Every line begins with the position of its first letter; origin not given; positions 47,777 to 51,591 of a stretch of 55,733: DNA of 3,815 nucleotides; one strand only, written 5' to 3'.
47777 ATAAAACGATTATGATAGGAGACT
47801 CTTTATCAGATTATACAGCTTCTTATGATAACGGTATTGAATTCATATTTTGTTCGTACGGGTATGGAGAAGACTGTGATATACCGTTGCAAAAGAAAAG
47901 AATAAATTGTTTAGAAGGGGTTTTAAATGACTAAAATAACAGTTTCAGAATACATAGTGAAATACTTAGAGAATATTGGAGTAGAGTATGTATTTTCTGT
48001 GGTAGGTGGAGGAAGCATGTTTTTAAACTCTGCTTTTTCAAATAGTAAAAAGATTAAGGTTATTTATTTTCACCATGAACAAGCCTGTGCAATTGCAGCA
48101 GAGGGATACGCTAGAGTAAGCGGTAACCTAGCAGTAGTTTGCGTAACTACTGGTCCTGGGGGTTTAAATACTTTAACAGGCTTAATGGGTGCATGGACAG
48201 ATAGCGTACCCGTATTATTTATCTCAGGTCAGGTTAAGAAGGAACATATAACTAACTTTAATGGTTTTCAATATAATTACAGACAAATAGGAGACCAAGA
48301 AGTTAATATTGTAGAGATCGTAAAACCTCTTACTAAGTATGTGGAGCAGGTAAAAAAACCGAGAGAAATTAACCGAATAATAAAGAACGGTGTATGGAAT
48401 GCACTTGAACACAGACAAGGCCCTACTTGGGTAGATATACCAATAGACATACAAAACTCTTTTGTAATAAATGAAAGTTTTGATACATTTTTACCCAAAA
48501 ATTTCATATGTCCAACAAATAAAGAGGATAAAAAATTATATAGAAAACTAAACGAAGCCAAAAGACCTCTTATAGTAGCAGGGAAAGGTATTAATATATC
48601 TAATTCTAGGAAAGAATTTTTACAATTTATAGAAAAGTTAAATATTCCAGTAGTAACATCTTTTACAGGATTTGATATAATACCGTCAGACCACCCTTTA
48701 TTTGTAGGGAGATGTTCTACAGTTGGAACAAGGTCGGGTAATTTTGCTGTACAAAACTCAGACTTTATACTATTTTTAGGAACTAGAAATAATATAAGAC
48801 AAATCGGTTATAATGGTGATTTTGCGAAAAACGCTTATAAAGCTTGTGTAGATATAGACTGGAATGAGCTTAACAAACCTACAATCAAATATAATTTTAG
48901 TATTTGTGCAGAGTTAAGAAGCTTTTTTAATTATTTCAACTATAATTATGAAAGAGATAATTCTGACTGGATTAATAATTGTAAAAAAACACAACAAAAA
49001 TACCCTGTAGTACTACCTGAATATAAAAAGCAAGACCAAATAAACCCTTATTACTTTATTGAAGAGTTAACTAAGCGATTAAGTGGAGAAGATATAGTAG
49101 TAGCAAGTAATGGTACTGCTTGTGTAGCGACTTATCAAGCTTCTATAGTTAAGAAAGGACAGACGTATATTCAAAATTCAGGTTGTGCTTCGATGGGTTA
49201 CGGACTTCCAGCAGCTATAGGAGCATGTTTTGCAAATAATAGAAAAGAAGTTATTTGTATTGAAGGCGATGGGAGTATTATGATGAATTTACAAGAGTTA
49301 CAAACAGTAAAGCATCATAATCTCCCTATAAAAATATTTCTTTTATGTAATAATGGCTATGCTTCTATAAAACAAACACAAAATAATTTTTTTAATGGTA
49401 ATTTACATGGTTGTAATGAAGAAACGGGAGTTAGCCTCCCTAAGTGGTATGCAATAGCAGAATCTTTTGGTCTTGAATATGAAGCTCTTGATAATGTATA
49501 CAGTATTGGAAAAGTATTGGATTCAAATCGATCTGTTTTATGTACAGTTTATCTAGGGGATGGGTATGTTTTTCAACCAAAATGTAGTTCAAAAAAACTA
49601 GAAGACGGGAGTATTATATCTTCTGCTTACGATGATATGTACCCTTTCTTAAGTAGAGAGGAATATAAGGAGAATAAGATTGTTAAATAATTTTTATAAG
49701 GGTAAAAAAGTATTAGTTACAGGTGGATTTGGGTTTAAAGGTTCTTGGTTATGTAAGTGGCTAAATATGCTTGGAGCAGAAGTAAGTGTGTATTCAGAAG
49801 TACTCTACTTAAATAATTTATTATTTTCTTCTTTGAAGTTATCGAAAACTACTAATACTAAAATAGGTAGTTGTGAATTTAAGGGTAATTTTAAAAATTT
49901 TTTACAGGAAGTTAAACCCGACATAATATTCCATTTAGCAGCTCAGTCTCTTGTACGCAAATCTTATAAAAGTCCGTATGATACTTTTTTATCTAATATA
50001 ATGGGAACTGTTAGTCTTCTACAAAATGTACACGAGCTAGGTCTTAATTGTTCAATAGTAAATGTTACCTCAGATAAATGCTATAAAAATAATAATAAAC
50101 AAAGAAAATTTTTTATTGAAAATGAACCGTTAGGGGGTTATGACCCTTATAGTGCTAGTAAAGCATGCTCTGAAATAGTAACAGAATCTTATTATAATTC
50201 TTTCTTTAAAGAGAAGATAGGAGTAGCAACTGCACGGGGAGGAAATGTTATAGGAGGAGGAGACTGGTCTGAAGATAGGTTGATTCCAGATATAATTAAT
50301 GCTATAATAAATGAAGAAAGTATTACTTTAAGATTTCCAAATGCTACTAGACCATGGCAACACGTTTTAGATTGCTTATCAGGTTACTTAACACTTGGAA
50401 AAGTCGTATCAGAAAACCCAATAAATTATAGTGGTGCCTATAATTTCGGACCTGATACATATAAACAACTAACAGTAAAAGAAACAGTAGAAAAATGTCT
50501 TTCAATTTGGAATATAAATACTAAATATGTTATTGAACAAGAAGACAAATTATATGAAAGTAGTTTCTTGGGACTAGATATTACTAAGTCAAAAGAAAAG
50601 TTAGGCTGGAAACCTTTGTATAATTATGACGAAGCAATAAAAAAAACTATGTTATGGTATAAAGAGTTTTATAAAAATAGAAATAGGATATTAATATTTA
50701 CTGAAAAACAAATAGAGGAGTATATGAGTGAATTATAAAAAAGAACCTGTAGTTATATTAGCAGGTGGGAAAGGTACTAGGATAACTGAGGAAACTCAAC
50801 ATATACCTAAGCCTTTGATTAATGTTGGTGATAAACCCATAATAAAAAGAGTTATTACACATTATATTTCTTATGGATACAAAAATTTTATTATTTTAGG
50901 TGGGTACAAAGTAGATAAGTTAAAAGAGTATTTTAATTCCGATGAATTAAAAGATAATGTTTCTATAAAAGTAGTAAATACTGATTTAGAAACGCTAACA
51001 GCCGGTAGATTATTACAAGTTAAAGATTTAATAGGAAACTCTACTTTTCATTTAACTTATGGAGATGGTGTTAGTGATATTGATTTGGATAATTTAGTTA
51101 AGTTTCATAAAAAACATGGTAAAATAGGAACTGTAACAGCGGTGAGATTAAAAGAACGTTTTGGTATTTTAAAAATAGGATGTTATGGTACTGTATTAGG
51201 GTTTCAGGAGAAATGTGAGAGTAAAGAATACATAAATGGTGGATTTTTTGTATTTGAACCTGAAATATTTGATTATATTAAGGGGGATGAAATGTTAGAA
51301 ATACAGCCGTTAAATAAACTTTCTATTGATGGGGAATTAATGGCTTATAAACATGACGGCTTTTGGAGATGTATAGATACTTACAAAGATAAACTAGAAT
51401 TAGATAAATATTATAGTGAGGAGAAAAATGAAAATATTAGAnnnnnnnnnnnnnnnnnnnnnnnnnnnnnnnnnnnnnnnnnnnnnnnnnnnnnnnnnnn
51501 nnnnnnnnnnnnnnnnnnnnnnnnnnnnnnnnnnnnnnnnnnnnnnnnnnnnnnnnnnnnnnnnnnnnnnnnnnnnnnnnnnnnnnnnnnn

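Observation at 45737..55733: Phage-borne operon of at least 10 genes for a CDP-activated branched-chain 3,6-dideoxyhexose and its transfer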

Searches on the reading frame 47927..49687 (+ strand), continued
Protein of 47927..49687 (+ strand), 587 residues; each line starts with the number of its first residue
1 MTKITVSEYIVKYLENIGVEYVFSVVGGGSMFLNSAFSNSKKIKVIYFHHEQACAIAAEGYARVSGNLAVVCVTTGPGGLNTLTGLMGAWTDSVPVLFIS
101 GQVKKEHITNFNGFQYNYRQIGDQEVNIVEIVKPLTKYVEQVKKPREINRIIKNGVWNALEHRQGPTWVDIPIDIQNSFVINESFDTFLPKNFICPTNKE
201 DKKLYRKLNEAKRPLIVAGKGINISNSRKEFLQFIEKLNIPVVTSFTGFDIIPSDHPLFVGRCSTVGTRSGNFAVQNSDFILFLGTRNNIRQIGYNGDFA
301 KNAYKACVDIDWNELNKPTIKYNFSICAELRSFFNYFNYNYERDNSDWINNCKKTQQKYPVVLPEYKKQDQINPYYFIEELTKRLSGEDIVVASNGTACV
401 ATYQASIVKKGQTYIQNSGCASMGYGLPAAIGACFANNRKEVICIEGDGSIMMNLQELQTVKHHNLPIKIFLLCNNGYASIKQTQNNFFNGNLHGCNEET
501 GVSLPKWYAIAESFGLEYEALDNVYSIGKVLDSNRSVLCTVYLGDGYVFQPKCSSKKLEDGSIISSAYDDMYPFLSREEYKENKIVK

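Call 81: find_homologous_proteins(query=L012:10001-11827:+, max_evalue=1e-50)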
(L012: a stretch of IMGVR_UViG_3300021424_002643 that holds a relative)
Query L012:10001-11827:+ (609 aa): 8000 proteins with E <= 1e-50 among 8000 candidates; the best 120 are listed.
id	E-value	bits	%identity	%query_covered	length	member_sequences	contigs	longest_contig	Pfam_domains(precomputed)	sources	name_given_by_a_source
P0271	0.0e+0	1403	100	100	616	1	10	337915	PF02775.27,PF02776.24,PF00205.29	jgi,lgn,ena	-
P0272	0.0e+0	1390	99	100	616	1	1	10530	PF02775.27,PF02776.24,PF00205.29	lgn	-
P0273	0.0e+0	1204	84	100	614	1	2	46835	PF02775.27,PF02776.24,PF00205.29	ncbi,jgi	jgi:acetolactate synthase-1/2/3 large subunit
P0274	0.0e+0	1197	84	100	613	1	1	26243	PF02775.27,PF02776.24,PF00205.29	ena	-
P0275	0.0e+0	1194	84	100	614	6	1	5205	PF02775.27,PF02776.24,PF00205.29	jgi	jgi:acetolactate synthase-1/2/3 large subunit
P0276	0.0e+0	1187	84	100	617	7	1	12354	PF02775.27,PF02776.24,PF00205.29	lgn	-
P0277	0.0e+0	1187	85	100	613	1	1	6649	PF02775.27,PF02776.24,PF00205.29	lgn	-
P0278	0.0e+0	1182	84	100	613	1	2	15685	PF02775.27,PF02776.24,PF00205.29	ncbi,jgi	jgi:acetolactate synthase-1/2/3 large subunit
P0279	0.0e+0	1182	83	100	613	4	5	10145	PF02775.27,PF02776.24,PF00205.29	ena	-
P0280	0.0e+0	1181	84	100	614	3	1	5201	PF02775.27,PF02776.24,PF00205.29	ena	-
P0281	0.0e+0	1176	83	100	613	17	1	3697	PF02775.27,PF02776.24,PF00205.29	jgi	-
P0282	0.0e+0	1175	83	100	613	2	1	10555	PF02775.27,PF02776.24,PF00205.29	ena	-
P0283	0.0e+0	1172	84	100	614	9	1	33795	PF02775.27,PF02776.24,PF00205.29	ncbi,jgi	jgi:acetolactate synthase-1/2/3 large subunit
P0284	0.0e+0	1161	82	100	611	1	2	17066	PF02775.27,PF02776.24,PF00205.29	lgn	-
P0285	0.0e+0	1150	81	100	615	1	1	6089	PF02775.27,PF02776.24,PF00205.29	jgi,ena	jgi:acetolactate synthase-1/2/3 large subunit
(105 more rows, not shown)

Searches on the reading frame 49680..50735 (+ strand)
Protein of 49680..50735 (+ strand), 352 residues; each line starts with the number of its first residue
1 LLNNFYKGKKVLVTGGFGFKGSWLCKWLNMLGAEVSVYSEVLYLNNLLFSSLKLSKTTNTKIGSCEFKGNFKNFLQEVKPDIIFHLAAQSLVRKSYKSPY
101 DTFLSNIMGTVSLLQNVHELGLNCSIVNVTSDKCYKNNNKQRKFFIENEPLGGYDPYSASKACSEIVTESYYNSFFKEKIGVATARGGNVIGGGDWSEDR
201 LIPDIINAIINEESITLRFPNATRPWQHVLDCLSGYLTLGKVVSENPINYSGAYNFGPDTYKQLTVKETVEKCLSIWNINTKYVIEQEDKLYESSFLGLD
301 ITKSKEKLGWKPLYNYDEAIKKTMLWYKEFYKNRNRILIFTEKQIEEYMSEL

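Call 7: search_protein_families(library=pfam, proteins=[window:49680-50735:+], max_evalue=0.01)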
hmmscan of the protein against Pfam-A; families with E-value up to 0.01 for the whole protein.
window:49680-50735:+ (352 aa): 5 families
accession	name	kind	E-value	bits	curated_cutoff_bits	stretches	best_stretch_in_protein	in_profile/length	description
PF16363.11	GDP_Man_Dehyd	-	3.8e-34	119.1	27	1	12-323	1-332/332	GDP-mannose 4,6 dehydratase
PF01370.27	Epimerase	-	4.1e-28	98.8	20.9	1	11-242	1-227/240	NAD dependent epimerase/dehydratase family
PF02719.21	Polysacc_synt_2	-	9.2e-12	45.2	20.2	1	11-226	1-203/293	Polysaccharide biosynthesis protein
PF01073.25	3Beta_HSD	-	4.9e-06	26.2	22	1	12-169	1-158/280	3-beta hydroxysteroid dehydrogenase/isomerase family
PF07993.18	NAD_binding_4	-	0.0069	16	20.1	0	81-192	90-209/258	Male sterility protein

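Call 8: search_protein_families(library=ncbifam, proteins=[window:49680-50735:+], max_evalue=0.01)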
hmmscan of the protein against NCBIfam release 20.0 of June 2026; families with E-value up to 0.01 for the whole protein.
window:49680-50735:+ (352 aa): 16 families
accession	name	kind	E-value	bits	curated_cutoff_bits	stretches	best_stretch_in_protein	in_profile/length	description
TIGR02622.1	CDP_4_6_dhtase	equivalog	1.3e-126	422.4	278.45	1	5-349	1-352/352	CDP-glucose 4,6-dehydratase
TIGR01181.1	dTDP_gluc_dehyt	equivalog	5.9e-35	120.9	365.1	1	10-329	1-313/321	dTDP-glucose 4,6-dehydratase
TIGR01179.1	galE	equivalog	3.7e-23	81.9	262.3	1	10-330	1-328/332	UDP-glucose 4-epimerase GalE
TIGR04180.1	EDH_00030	hypoth_equivalog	2.8e-22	79.1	475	1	11-314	1-296/297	NAD-dependent 4,6-dehydratase LegB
NF007582.0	PRK10217.1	equivalog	2.1e-18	66.5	698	1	9-328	2-332/355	dTDP-glucose 4,6-dehydratase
NF007490.0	PRK10084.1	subfamily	2.2e-18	66.4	649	1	10-330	2-337/361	dTDP-glucose 4,6-dehydratase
TIGR01472.1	gmd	equivalog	1.1e-11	44.5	415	1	11-322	3-333/342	GDP-mannose 4,6-dehydratase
NF007956.0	PRK10675.1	subfamily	5.5e-07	29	394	1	10-166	2-158/338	UDP-glucose 4-epimerase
NF042423.1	oxyalk_red_Shew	equivalog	1.2e-05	24.6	580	1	8-165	8-153/331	2-alkyl-3-oxoalkanoate reductase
NF011728.1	PRK15181.1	equivalog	2.1e-05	23.7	760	1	9-329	16-339/348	Vi polysaccharide biosynthesis UDP-N-acetylglucosaminuronic acid C-4 epimerase TviC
NF042422.1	oxyalk_red_OleD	equivalog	2.8e-05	23.7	580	1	10-130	2-110/329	2-alkyl-3-oxoalkanoate reductase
TIGR01214.1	rmlD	equivalog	0.00021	20.5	224.05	1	11-173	2-140/285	dTDP-4-dehydrorhamnose reductase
TIGR03466.1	HpnA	hypoth_equivalog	0.00093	18.2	367.65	1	10-131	2-113/327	hopanoid-associated sugar epimerase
TIGR02197.1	heptose_epim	equivalog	0.0017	17.6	274.6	1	11-163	1-144/316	ADP-glyceromanno-heptose 6-epimerase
NF008872.0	PRK11908.1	equivalog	0.0024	17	294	0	200-333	196-341/349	bifunctional UDP-4-keto-pentose/UDP-xylose synthase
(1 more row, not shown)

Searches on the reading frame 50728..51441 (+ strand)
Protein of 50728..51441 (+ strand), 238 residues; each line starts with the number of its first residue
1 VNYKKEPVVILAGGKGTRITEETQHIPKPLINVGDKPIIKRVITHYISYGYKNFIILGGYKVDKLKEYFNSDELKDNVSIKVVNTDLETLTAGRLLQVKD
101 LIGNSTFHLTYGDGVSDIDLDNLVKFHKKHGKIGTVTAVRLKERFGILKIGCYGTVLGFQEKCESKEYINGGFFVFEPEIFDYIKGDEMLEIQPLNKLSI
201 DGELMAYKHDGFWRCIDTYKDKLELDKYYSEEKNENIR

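Call 7: search_protein_families(library=pfam, proteins=[window:50728-51441:+], max_evalue=0.01)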
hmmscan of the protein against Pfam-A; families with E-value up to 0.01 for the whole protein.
window:50728-51441:+ (238 aa): 3 families
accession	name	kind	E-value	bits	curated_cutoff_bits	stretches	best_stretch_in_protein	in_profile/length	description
PF00483.29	NTP_transferase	-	7.1e-25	88.4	21.2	1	9-216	3-229/245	Nucleotidyl transferase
PF12804.13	NTP_transf_3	-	1.2e-06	29.2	27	1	8-69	1-55/160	MobA-like NTP transferase domain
PF20202.4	DUF6564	-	0.0033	17.6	25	1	38-93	17-71/230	Domain of unknown function (DUF6564)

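Call 8: search_protein_families(library=ncbifam, proteins=[window:50728-51441:+], max_evalue=0.01)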
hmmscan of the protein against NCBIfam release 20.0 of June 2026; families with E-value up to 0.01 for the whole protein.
window:50728-51441:+ (238 aa): 38 families (the best 25 are shown)
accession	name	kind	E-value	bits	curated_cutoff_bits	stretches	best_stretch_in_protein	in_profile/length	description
TIGR02623.1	G1P_cyt_trans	equivalog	1.1e-62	211.8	300.25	2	79-233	94-249/255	glucose-1-phosphate cytidylyltransferase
TIGR03992.1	Arch_glmU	subfamily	1.9e-27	96.2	292.1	1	8-231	3-229/393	bifunctional sugar-1-phosphate nucleotidylyltransferase/acetyltransferase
NF052502.1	man1P_GTase_Rv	exception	1.3e-20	73.6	440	1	8-220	3-221/352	mannose-1-phosphate guanylyltransferase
NF041313.1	UDPGP_AglF_Halo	equivalog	3.2e-20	72.6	400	1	9-184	4-182/234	UTP--glucose-1-phosphate uridylyltransferase AglF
NF049965.1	GlMnHpPGnyltfHddC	equivalog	9.2e-20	71.2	300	1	9-188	4-179/221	D-glycero-D-manno-heptose 1-phosphate guanosyltransferase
NF045761.1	NAMPUrTaseMurU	equivalog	9.5e-19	68.1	250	1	9-224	4-222/226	N-acetylmuramate alpha-1-phosphate uridylyltransferase MurU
NF041173.1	Sug_nt_acttase_Thmprot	equivalog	2e-16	59.9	600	1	8-235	3-233/405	bifunctional sugar-1-phosphate nucleotidylyltransferase/acetyltransferase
TIGR01208.1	rmlA_long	equivalog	4.9e-14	52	320.25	1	9-186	3-184/353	glucose-1-phosphate thymidylyltransferase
TIGR02091.1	glgC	equivalog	6.7e-13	48.4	424.9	1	8-218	3-248/364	glucose-1-phosphate adenylyltransferase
NF003670.0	PRK05293.1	equivalog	1.9e-11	43.5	470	2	9-71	8-71/382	glucose-1-phosphate adenylyltransferase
NF041135.1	IPPtranDIPPsyn_Thcocales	equivalog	1.8e-10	40.4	580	1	8-221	3-209/419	bifunctional L-myo-inositol-1-phosphate cytidylyltransferase/CDP-L-myo-inositol myo-inositolphosphotransferase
TIGR01099.1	galU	equivalog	1.8e-09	37.6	326.8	1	8-83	4-80/261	UTP--glucose-1-phosphate uridylyltransferase GalU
TIGR01207.1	rmlA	equivalog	2.3e-09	36.8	360.65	1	9-185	3-184/286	glucose-1-phosphate thymidylyltransferase RfbA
TIGR01173.1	glmU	equivalog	2.9e-09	36.3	366.85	1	8-146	3-134/452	bifunctional UDP-N-acetylglucosamine diphosphorylase/glucosamine-1-phosphate N-acetyltransferase GlmU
NF002023.0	PRK00844.1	subfamily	1.3e-08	34.1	458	1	9-170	10-188/408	glucose-1-phosphate adenylyltransferase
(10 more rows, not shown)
